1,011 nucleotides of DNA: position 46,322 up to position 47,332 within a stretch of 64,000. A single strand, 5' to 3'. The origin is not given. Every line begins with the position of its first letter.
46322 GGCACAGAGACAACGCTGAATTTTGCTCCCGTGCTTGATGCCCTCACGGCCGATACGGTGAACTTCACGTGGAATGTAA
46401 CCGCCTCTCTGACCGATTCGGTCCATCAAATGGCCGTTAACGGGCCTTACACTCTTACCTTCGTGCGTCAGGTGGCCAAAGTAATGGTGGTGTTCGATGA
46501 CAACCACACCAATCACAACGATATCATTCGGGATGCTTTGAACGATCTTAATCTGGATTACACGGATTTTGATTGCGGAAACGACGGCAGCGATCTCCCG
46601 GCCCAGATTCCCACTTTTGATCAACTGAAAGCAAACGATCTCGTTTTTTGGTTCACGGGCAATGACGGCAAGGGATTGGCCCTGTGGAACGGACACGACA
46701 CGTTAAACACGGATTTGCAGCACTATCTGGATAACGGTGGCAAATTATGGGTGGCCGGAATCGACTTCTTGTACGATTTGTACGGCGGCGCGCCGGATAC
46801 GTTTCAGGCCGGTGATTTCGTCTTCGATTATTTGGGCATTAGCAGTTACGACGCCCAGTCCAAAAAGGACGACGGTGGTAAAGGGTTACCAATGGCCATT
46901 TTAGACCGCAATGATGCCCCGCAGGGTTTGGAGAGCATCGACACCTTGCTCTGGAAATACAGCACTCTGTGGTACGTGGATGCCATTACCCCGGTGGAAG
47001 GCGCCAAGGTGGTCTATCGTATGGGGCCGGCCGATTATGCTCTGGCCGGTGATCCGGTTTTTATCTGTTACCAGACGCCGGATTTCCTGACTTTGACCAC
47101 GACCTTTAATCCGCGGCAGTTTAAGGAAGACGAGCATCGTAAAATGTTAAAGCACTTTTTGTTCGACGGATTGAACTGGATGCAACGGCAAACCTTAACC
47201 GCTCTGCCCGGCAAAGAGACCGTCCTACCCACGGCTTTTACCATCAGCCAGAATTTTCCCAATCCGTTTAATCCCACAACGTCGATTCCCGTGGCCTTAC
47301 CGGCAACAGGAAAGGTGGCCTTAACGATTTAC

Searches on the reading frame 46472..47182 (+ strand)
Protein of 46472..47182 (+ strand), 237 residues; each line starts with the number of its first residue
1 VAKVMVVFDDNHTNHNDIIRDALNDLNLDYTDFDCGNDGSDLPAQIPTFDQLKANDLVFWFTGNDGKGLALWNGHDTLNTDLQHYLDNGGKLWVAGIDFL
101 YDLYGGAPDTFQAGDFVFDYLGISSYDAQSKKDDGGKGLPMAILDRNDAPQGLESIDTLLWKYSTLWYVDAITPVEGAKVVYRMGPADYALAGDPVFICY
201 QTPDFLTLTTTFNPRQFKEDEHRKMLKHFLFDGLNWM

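Call 8: find_homologous_proteins(query=window:46472-47182:+, max_evalue=0.001)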
Query window:46472-47182:+ (237 aa): 6 proteins with E <= 0.001 among 182 candidates.
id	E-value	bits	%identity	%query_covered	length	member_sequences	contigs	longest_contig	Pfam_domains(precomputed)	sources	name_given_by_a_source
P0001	6.8e-83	296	56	99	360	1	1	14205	PF18962.8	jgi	-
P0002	7.8e-39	152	46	78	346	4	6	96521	PF18962.8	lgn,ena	-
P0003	3.6e-37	146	40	96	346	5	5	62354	PF18962.8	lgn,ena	-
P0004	6.7e-36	142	43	79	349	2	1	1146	PF18962.8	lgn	-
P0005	2.4e-31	127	38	95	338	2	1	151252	PF18962.8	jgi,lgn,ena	-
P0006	3.5e-28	117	49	59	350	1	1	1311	PF18962.8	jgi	jgi:hypothetical protein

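Call 12: search_solved_structures(query=A1, max_evalue=10, show_alignments=3)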
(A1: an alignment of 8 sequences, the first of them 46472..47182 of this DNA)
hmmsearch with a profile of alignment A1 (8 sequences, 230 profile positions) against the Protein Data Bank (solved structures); distinct sequences matched with E-value up to 10: 0.

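Call 18: predict_structure(alignment_id=A1)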
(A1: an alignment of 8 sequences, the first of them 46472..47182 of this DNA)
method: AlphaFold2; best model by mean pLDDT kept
length: 237 residues; sequences in the alignment: 8
mean_pLDDT: 83.3   pTM: 0.85
mean pLDDT of the five models: 83.3, 77.4, 76.1, 76.0, 70.6
residues with pLDDT >= 90: 97; 70-90: 103; 50-70: 36; < 50: 1
segments of 3 or more residues with pLDDT < 50: none
pLDDT, mean of each block of 10 residues (from residue 1): 85 75 90 73 79 94 67 73 95 83 80 92 92 85 89 81 65 95 92 94 93 70 79 81
secondary structure, 60 per line:
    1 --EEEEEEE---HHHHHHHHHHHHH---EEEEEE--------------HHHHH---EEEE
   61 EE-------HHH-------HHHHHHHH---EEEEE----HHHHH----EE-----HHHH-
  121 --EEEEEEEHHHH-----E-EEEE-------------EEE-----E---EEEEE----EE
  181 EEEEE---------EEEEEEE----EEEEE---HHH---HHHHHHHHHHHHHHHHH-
elements in order: E3-9 H13-25 E29-34 H49-53 E57-62 H80-87 E91-95 H100-104 H116-119 E123-129 H130-133 E141-144 E158-160 E170-174 E179-185 E195-201 E206-210 H220-236
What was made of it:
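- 46475..47182 (+): Canonical copy B2 (B aa 603-838). AlphaFold2 model pLDDT 83.3 (call 18).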

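Call 20: search_protein_representatives(alignment_id=A1)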
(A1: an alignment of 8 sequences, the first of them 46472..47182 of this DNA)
Query: 8 sequences, 230 profile positions. Proteins with E-value up to 0.001 (for the whole library): 1383; up to 1e-10: 374; up to 1e-30: 144. The best 150 are listed.
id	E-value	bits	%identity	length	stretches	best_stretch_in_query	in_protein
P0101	2.2e-237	799.5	-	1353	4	1-227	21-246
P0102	7.5e-236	794.5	-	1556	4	2-229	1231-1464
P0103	3.1e-194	658.3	-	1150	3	1-229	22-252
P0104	8.0e-193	653.7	-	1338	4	2-228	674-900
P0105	8.7e-179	607.8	-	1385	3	3-229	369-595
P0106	2.2e-173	590.1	-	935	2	1-228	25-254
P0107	4.1e-170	579.4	-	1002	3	4-229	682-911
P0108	7.4e-170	578.6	-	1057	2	1-228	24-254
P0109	1.8e-160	547.9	-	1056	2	1-228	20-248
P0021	6.1e-140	480.7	-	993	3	1-229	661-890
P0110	1.1e-132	457.0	-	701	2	2-229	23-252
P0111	1.8e-125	433.3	-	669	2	4-228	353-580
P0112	3.0e-122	422.8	-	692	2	1-229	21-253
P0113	4.9e-121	418.9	-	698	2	2-229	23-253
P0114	3.5e-118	409.5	-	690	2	3-227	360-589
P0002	1.6e-108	377.9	-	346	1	1-230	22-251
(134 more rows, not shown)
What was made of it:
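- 1,383 representatives at E <= 1e-3 (call 20). Most members are a single domain plus a sorting tail, with nothing to scaffold (call 20).
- Tried and rejected: The exhaustive search was needed to see the family (call 20).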

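Call 21: fold_search(model_id=the predicted structure, library=pdb)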
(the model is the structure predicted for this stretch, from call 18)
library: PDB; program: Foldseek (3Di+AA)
matches with E <= 10: 1617; with E <= 0.001: 44
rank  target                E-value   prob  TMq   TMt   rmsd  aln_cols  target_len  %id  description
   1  5xb7_E                2.0e-07  1.00  0.52  0.21   7.0       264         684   15  GH42 alpha-L-arabinopyranosidase from Bifidobacterium animalis subsp. lactis Bl-04 (released 2017-11-01)
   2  5xb7_A                2.1e-07  1.00  0.58  0.22   6.1       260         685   15  GH42 alpha-L-arabinopyranosidase from Bifidobacterium animalis subsp. lactis Bl-04 (released 2017-11-01)
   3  5xb7_C                2.1e-07  1.00  0.55  0.22   6.5       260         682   14  GH42 alpha-L-arabinopyranosidase from Bifidobacterium animalis subsp. lactis Bl-04 (released 2017-11-01)
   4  5xb7_F                2.3e-07  1.00  0.56  0.22   6.4       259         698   15  GH42 alpha-L-arabinopyranosidase from Bifidobacterium animalis subsp. lactis Bl-04 (released 2017-11-01)
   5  5xb7_D                2.4e-07  1.00  0.56  0.22   6.3       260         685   15  GH42 alpha-L-arabinopyranosidase from Bifidobacterium animalis subsp. lactis Bl-04 (released 2017-11-01)
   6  5xb7_B                5.4e-07  1.00  0.59  0.23   5.9       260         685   14  GH42 alpha-L-arabinopyranosidase from Bifidobacterium animalis subsp. lactis Bl-04 (released 2017-11-01)
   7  3fij_A                1.5e-06  1.00  0.49  0.51   9.2       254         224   10  Crystal structure of a uncharacterized protein lin1909 (released 2009-01-13)
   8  3fij_C                2.2e-06  1.00  0.51  0.54   9.5       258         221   11  Crystal structure of a uncharacterized protein lin1909 (released 2009-01-13)
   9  1qdl_B                3.0e-06  1.00  0.54  0.63   6.6       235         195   12  THE CRYSTAL STRUCTURE OF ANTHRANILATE SYNTHASE FROM SULFOLOBUS SOLFATARICUS (released 1999-08-18)
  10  5e9a_B                4.4e-06  1.00  0.58  0.23   5.9       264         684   12  Crystal structure analysis of the cold-adamped beta-galactosidase from Rahnella sp. R3 (released 2016-10-26)
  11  3tts_A                1.2e-05  1.00  0.53  0.20   8.0       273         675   14  Crystal structure of beta-galactosidase from Bacillus circulans sp. alkalophilus (released 2012-03-21)
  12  1wl8                  1.3e-05  1.00  0.49  0.59   6.7       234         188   14  Crystal structure of PH1346 protein from Pyrococcus horikoshii (released 2005-08-16)
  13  8hx8_B                1.4e-05  1.00  0.48  0.20   6.8       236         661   11  Crystal structure of 4-amino-4-deoxychorismate synthase from Streptomyces venezuelae co-crystallized with chorismate (released 2023-10-18)
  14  5tw7_E                1.4e-05  1.00  0.49  0.27   7.2       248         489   10  Crystal structure of a GMP synthase (glutamine-hydrolyzing) from Neisseria gonorrhoeae (released 2016-11-23)
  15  7sbc_A                1.5e-05  1.00  0.50  0.26   6.7       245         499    8  Crystal structure of a GMP synthase from Acinetobacter baumannii AB5075-UW (released 2021-10-06)
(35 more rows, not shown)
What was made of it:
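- On Class I glutamine amidotransferase (functional GATase): Foldseek hits to 1qdl_B, 1wl8, 3fij, GMP synthase and others, E 1e-6 to 1e-4 (call 21).
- Closest known: Class I glutamine amidotransferase domains. Same: Foldseek gives E 1e-6 to 1e-4 and TM ~0.5 (call 21).
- Closest known: Domain B of GH42 beta-galactosidases / alpha-L-arabinopyranosidase. Same: It is the best structural match: 5xb7, E 2e-7, TM 0.52-0.59 (call 21).
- Foldseek, call 21. Other matches are accessory domains of OST48/Wbp1, NDST1 and Agd3 (call 21).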

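Call 25: find_related_loci(query=A1, collection=genome_contigs, flank=6000)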
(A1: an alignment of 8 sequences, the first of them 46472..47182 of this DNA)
Query A1 (237 aa) in genome_contigs; peptide patterns used: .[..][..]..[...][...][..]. (x = any residue, [..] = any of these).
49 stretches matched a pattern; 25 encode a relative of the query (tblastn E <= 1e-3); 24 distinct loci.
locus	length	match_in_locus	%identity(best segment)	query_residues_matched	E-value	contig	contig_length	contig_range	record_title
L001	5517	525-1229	75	3-237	5e-123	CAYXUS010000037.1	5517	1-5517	MAG TPA_asm: uncultured Caldithrix sp. isolate binchicken_co381_46 genome assembly, contig: k141_187707, whole genome sh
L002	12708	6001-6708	73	2-237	7e-118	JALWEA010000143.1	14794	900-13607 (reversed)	MAG: Calditrichia bacterium isolate T11_metabat1_scaf2bin.026 T11_NODE_1622_length_14794_cov_3.265767, whole genome shot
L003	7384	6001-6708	68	2-237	2e-107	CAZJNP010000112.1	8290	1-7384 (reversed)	MAG TPA_asm: uncultured Calditrichaceae bacterium isolate binchicken_co172_69 genome assembly, contig: NODE_8074_length_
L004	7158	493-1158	46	3-226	1e-55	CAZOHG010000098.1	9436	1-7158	MAG TPA_asm: uncultured Deferribacteres bacterium isolate SRP163575_co3_314 genome assembly, contig: NODE_8049_length_94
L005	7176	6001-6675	43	3-232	3e-54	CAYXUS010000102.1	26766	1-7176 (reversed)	MAG TPA_asm: uncultured Caldithrix sp. isolate binchicken_co381_46 genome assembly, contig: k141_686373, whole genome sh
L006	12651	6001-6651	44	3-223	6e-53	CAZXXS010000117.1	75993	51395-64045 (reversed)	MAG TPA_asm: uncultured Cytophagia bacterium isolate binchicken_co219_432 genome assembly, contig: k141_50675, whole gen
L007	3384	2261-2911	44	3-223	5e-53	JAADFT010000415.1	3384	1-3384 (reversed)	MAG: Calditrichota bacterium isolate M_MaxBin.061 contig-127_46856, whole genome shotgun sequence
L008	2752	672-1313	44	3-223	1e-52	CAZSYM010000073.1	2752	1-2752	MAG TPA_asm: uncultured Melioribacteraceae bacterium isolate binchicken_co291_87 genome assembly, contig: NODE_20231_len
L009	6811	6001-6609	40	2-214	5e-41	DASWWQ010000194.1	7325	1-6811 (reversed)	MAG TPA_asm: Flavobacteriales bacterium isolate SMAG_U3660 k141_894935, whole genome shotgun sequence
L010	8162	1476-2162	36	3-229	9e-40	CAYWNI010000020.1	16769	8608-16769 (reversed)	MAG TPA_asm: uncultured Lentimicrobiaceae bacterium isolate binchicken_co47_196 genome assembly, contig: NODE_2383_lengt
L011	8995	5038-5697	37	3-226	2e-42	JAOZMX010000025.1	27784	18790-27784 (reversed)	MAG: Bacteroidales bacterium isolate GMC4_bin_2 GMC4_1239_length_27784_cov_8.802409, whole genome shotgun sequence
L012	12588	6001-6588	39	2-201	2e-36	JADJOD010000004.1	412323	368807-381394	MAG: Lewinellaceae bacterium isolate Fred_18-Q3-R57-64_BAT3C.308 tig00007700-10-4113190, whole genome shotgun sequence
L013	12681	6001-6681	39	3-236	3e-45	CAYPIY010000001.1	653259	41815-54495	MAG TPA_asm: uncultured Bacteroidota bacterium isolate binchicken_co115_100 genome assembly, contig: NODE_4_length_65325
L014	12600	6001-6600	36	2-212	2e-34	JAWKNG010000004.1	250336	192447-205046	MAG: Flavobacteriales bacterium isolate AC1.1 AC1.1.fa-4, whole genome shotgun sequence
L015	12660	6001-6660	37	9-237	2e-34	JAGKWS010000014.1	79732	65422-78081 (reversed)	MAG: Chitinophagaceae bacterium isolate C8_D7_6 C8_D7_6_60, whole genome shotgun sequence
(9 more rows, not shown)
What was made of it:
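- Taxa from call 25.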

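Call 30: search_protein_families(library=pfam, alignment_id=A3, max_evalue=1)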
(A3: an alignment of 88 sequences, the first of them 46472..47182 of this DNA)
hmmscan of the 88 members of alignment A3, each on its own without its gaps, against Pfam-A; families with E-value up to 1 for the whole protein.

A. member 1, window:46472-47182:+ (237 aa): 0 families

B. families by the number of members that match (of 88 scanned): 45 families (the first 25 are shown)
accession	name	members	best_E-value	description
PF18962.6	Por_Secre_tail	80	1.4e-15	Secretion system C-terminal sorting domain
PF11589.14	DUF3244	17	3.9e-05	Domain of unknown function (DUF3244)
PF13585.12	CHU_C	7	6.4e-06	CHU_C Type IX secretion signal domain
PF13860.13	FlgD_ig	6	2.4e-09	FlgD Ig-like domain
PF16967.11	TcfC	5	0.00024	E-set like domain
PF10342.15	Kre9_KNH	3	3.1e-05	Kre9/KNH-like N-terminal Ig-like domain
PF06283.17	ThuA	2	0.016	Trehalose utilisation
PF04151.21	PPC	2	0.079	Bacterial pre-peptidase C-terminal domain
PF02368.24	Big_2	1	0.00036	Bacterial Ig-like domain (group 2)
PF23927.1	DUF7265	1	0.0091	Domain of unknown function (DUF7265)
PF08842.16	Mfa2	1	0.021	Fimbrillin-A associated anchor proteins Mfa1 and Mfa2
PF11019.14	DUF2608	1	0.023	Protein of unknown function (DUF2608)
PF02386.22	TrkH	1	0.03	Cation transport protein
PF05547.17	Peptidase_M6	1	0.033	Immune inhibitor A peptidase M6, catalytic domain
PF17210.9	SdrD_B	1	0.033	SdrD B-like domain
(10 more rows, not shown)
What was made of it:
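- On ThuA (PF06283): 2 of 88 relatives match at E 0.016 (call 30).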

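Call 31: search_protein_families(library=ncbifam, alignment_id=A3, max_evalue=0.1)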
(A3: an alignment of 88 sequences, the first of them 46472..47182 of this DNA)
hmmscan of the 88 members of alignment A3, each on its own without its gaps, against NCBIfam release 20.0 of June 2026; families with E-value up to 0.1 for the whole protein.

A. member 1, window:46472-47182:+ (237 aa): 0 families

B. families by the number of members that match (of 88 scanned): 32 families (the first 25 are shown)
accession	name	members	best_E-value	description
TIGR04183.1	Por_Secre_tail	83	1.8e-16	T9SS type A sorting domain-containing protein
NF038113.1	T9SSA_dep_M36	71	5.2e-16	T9SS-dependent M36 family metallopeptidase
NF050177.1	TapA_OM_Porphy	27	5e-11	TapA/TapC family T9SS-dependent outer membrane protein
NF052323.1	T9SSA_dep_M6i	22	5.5e-11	T9SS-dependent M6-like inactivated metalloprotease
NF052644.1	T9SS_DNase_Rie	21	4.6e-07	T9SS-dependent surface endonuclease, AS87_RS02955 family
NF033708.1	T9SS_Cterm_ChiA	17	1.6e-05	T9SS sorting signal type C domain-containing protein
NF033707.1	T9SS_sortase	14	2.1e-11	type IX secretion system sortase PorU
NF052228.1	T9SS_PorZ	3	1.6e-05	type IX secretion system anionic LPS delivery protein PorZ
NF005176.1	PRK06655.1-1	2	2.8e-07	flagellar hook assembly protein FlgD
NF052318.1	T9SS_sortase_N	2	0.0053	type IX secretion system sortase PorU, long form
NF009453.0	PRK12813.1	1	4.2e-05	flagellar basal body rod modification protein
NF045828.1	P97_adhes_Nterm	1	0.00029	P97 family adhesin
NF009452.0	PRK12812.1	1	0.0003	flagellar basal body rod modification protein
TIGR04131.1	Bac_Flav_CTERM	1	0.0017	T9SS type B sorting domain-containing protein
NF053608.1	Lsa66_OmpA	1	0.0034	fibronectin-binding adhesin Lsa66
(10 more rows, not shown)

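Call 37: search_protein_families(library=pfam, alignment_id=A4, max_evalue=0.001)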
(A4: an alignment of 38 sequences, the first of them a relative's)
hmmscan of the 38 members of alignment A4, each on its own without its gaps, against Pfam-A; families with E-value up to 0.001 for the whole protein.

A. member 1, P0101 (1353 aa): 4 families
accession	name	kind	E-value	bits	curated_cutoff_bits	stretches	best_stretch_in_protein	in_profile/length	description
PF02368.24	Big_2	-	6.7e-20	71.3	22.8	3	926-995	2-66/79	Bacterial Ig-like domain (group 2)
PF18962.6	Por_Secre_tail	-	1.2e-11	45.1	27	1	1274-1352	1-75/75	Secretion system C-terminal sorting domain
PF18115.7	Tudor_3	-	4.8e-05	23.6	25.8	0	204-232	14-42/52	DNA repair protein Crb2 Tudor domain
PF13709.12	DUF4159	-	0.00026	21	25.9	0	51-112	33-88/202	Domain of unknown function (DUF4159)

B. families by the number of members that match (of 38 scanned): 37 families (the first 25 are shown)
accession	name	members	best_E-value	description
PF18962.6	Por_Secre_tail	30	1e-17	Secretion system C-terminal sorting domain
PF02368.24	Big_2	13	6e-22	Bacterial Ig-like domain (group 2)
PF14292.12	SusE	5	2e-06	SusE outer membrane protein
PF00932.25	LTD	4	3e-56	Lamin Tail Domain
PF13205.12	Big_5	4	1.3e-38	Bacterial Ig-like domain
PF13385.13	Laminin_G_3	3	3.2e-30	Concanavalin A-like lectin/glucanases superfamily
PF13860.13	FlgD_ig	3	2.1e-11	FlgD Ig-like domain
PF13709.12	DUF4159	3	1.2e-06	Domain of unknown function (DUF4159)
PF13585.12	CHU_C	3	0.00035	CHU_C Type IX secretion signal domain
PF00404.24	Dockerin_1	2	5.9e-13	Dockerin type I domain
PF17963.7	Big_9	2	2.2e-06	Bacterial Ig domain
PF08305.17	NPCBM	1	1.2e-37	NPCBM/NEW2 domain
PF00629.30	MAM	1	1.3e-19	MAM domain, meprin/A5/mu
PF18911.6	PKD_4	1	4.8e-18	PKD domain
PF00963.24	Cohesin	1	7e-18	Cohesin domain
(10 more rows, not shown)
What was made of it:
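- Closest known: ThuA. Same: DUF4159 is hit in 3 of 38 (best E 1.2e-6) (calls 30, 37).
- Fusion partners are Ig-like, lectin-like and SusE-like modules (call 37).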

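Call 51: find_encoding_contigs(protein=P0002, flank=8000, max_places=2)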
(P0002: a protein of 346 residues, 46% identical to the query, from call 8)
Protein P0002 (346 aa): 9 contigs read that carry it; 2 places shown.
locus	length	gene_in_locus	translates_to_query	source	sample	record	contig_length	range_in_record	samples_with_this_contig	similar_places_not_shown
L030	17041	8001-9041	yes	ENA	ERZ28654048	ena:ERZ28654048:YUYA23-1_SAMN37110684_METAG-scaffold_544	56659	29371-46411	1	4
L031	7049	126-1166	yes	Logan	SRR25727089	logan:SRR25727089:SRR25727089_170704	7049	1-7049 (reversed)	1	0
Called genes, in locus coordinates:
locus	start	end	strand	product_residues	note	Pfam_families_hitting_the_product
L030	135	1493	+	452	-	-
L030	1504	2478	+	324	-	PF12146:Hydrolase_4, PF00561:Abhydrolase_1, PF12697:Abhydrolase_6 (weak)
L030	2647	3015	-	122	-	PF11015:DUF2853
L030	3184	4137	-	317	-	PF00535:Glycos_transf_2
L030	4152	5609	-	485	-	PF20094:GWxTD_dom (weak)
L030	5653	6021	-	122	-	-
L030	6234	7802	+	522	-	PF00082:Peptidase_S8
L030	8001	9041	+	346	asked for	PF18962:Por_Secre_tail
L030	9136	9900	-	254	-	PF05721:PhyH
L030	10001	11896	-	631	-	PF01182:Glucosamine_iso, PF02585:PIG-L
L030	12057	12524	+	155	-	PF13404:HTH_AsnC-type, PF13412:HTH_24, PF01037:AsnC_trans_reg, PF22482:AsnC_trans_reg_3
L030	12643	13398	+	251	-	-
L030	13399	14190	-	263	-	-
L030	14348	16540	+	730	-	PF00141:peroxidase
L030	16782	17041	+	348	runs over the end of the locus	-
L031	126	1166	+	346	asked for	PF18962:Por_Secre_tail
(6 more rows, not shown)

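Call 52: find_encoding_contigs(protein=P0005, flank=8000, max_places=2)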
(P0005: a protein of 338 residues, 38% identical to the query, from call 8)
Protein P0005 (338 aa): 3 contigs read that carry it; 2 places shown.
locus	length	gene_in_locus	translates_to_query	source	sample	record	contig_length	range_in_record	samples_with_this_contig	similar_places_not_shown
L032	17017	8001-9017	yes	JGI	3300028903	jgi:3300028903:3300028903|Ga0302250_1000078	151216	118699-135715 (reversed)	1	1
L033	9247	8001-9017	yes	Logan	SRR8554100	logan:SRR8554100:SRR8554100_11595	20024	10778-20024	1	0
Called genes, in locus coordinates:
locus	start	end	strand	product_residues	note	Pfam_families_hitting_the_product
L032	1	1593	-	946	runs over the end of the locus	PF00246:Peptidase_M14, PF00801:PKD, PF18911:PKD_4, PF00431:CUB, PF00801:PKD, PF18911:PKD_4, PF00801:PKD, PF18962:Por_Secre_tail, +2 more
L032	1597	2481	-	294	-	PF00701:DHDPS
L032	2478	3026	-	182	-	PF21857:DUF6913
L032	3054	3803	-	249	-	PF00892:EamA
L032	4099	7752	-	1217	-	PF15902:Sortilin-Vps10 (faint), PF00801:PKD, PF18911:PKD_4, PF00801:PKD, PF18962:Por_Secre_tail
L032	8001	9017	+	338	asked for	PF18962:Por_Secre_tail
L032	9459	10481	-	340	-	-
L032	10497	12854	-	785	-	PF13620:CarboxypepD_reg (weak), PF13715:CarbopepD_reg_2, PF07715:Plug, PF00593:TonB_dep_Rec_b-barrel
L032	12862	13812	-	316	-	-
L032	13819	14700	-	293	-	-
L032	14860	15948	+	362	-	PF01926:MMR_HSR1, PF06071:YchF-GTPase_C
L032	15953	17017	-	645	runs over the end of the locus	PF08448:PAS_4, PF13426:PAS_9 (weak), PF00989:PAS (weak), PF13188:PAS_8 (weak), PF13426:PAS_9, PF08447:PAS_3, PF00512:HisKA, PF02518:HATPase_c, +1 more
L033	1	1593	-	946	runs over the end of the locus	PF00246:Peptidase_M14, PF00801:PKD, PF18911:PKD_4, PF00431:CUB, PF00801:PKD, PF18911:PKD_4, PF00801:PKD, PF18962:Por_Secre_tail, +2 more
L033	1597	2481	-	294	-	PF00701:DHDPS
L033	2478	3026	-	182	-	PF21857:DUF6913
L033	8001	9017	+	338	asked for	PF18962:Por_Secre_tail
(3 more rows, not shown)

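Call 57: find_homologous_proteins(query=A5, max_evalue=0.001)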
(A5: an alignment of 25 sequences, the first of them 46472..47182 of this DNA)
Query A5 (25 sequences) (237 aa, profile of the alignment): 15 proteins with E <= 0.001 among 1915 candidates.
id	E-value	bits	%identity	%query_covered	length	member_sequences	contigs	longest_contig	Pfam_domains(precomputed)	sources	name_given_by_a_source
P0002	3.5e-85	303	46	78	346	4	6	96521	PF18962.8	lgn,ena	-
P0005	5.3e-84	299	38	95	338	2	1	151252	PF18962.8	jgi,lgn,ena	-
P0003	9.8e-81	289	40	96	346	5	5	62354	PF18962.8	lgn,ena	-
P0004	7.0e-79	282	43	79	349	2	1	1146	PF18962.8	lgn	-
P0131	3.2e-77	277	43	80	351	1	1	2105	PF18962.8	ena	-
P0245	7.2e-77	276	43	92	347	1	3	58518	PF18962.8,PF13860.13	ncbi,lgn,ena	-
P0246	1.9e-75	271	44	88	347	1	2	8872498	PF18962.8,PF13860.13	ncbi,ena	-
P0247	4.6e-75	270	46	73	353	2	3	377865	PF18962.8,PF13860.13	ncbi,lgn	-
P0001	9.8e-74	266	56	99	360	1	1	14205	PF18962.8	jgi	-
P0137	1.0e-73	266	43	89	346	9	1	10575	PF18962.8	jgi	jgi:hypothetical protein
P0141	3.4e-72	261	34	96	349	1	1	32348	PF18962.8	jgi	jgi:hypothetical protein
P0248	5.9e-70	253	39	70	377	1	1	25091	PF18962.8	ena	-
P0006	7.4e-70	253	49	59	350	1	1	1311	PF18962.8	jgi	jgi:hypothetical protein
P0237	1.1e-62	230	31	51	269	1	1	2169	-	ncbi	ncbi:MAG: hypothetical protein ABIV51_02320 [Saprospiraceae bacterium]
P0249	6.9e-56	207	31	52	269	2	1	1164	-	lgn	-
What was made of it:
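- Tried and rejected: The word-indexed homologue search with the domain found few hits: 6 with the single sequence and 15 with a 25-sequence profile, all unnamed (calls 8, 57).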

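Call 58: find_encoding_contigs(protein=P0246, flank=8000, max_places=2)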
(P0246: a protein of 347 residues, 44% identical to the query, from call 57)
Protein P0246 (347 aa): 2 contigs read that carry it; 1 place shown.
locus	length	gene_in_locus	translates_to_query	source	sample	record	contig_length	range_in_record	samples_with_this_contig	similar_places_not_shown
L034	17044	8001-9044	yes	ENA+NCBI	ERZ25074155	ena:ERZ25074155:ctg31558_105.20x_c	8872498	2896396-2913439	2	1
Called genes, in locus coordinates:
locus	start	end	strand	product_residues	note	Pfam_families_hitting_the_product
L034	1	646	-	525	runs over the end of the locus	PF00171:Aldedh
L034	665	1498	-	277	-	PF01557:FAA_hydrolase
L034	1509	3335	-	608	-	PF00920:ILVD_EDD_N, PF24877:ILV_EDD_C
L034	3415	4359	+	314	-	PF18962:Por_Secre_tail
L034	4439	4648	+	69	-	-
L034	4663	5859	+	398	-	PF00144:Beta-lactamase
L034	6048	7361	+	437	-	PF00989:PAS, PF13188:PAS_8, PF08448:PAS_4 (weak), PF13426:PAS_9, PF08447:PAS_3 (faint), PF08448:PAS_4, PF02518:HATPase_c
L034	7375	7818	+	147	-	PF00072:Response_reg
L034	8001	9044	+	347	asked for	PF13860:FlgD_ig (faint), PF18962:Por_Secre_tail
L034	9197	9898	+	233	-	PF13568:OMP_b-brl_2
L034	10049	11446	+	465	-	PF01408:GFO_IDH_MocA, PF02894:GFO_IDH_MocA_C, PF22725:GFO_IDH_MocA_C3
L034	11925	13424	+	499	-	PF00884:Sulfatase, PF01663:Phosphodiest (weak), PF16347:SGSH_C, PF14707:Sulfatase_C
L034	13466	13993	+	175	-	-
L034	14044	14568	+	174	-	-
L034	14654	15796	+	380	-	PF13557:Phenol_MetA_deg (faint)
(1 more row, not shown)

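Call 59: list_cluster_members(proteins=[P0246, P0247, P0245, P0007, P0018, P0054])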
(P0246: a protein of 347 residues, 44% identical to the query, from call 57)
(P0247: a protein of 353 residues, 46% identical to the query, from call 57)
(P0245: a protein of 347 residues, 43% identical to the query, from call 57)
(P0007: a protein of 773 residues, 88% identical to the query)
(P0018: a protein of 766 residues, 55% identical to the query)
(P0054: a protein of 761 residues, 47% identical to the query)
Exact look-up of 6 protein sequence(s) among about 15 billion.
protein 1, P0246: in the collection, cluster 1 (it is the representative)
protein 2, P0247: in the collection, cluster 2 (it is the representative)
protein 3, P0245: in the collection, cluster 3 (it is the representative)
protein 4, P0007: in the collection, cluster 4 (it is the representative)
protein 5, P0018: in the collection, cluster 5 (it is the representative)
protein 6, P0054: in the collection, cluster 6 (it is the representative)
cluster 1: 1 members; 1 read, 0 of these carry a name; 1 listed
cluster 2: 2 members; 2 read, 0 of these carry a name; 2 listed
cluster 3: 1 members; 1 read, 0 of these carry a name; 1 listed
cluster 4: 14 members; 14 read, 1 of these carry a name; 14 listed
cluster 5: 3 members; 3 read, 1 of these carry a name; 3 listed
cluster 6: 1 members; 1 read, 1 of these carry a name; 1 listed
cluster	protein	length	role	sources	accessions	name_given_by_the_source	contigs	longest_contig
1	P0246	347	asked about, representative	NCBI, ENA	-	-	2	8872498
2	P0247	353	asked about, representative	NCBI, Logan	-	-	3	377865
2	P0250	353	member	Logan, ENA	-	-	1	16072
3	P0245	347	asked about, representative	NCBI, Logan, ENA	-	-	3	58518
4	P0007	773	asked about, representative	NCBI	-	-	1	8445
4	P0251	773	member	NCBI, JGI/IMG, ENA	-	hypothetical protein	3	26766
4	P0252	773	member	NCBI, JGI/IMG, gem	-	-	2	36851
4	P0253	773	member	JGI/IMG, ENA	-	-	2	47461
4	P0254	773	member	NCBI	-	-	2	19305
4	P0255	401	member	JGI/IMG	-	-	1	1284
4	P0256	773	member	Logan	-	-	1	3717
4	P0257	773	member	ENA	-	-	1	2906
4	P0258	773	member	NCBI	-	-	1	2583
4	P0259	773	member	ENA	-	-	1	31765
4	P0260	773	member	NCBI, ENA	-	-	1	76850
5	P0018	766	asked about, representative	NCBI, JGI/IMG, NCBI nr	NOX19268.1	MAG: T9SS type A sorting domain-containing protein [Chlorobi bacterium] | T9SS type A sorting domain-containing protein [Chlorobiota bacterium]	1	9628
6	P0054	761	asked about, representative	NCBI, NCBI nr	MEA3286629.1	MAG: T9SS type A sorting domain-containing protein [Candidatus Marinimicrobia bacterium] | T9SS type A sorting domain-containing protein [Candidatus Neomarinimicrobiota bacterium]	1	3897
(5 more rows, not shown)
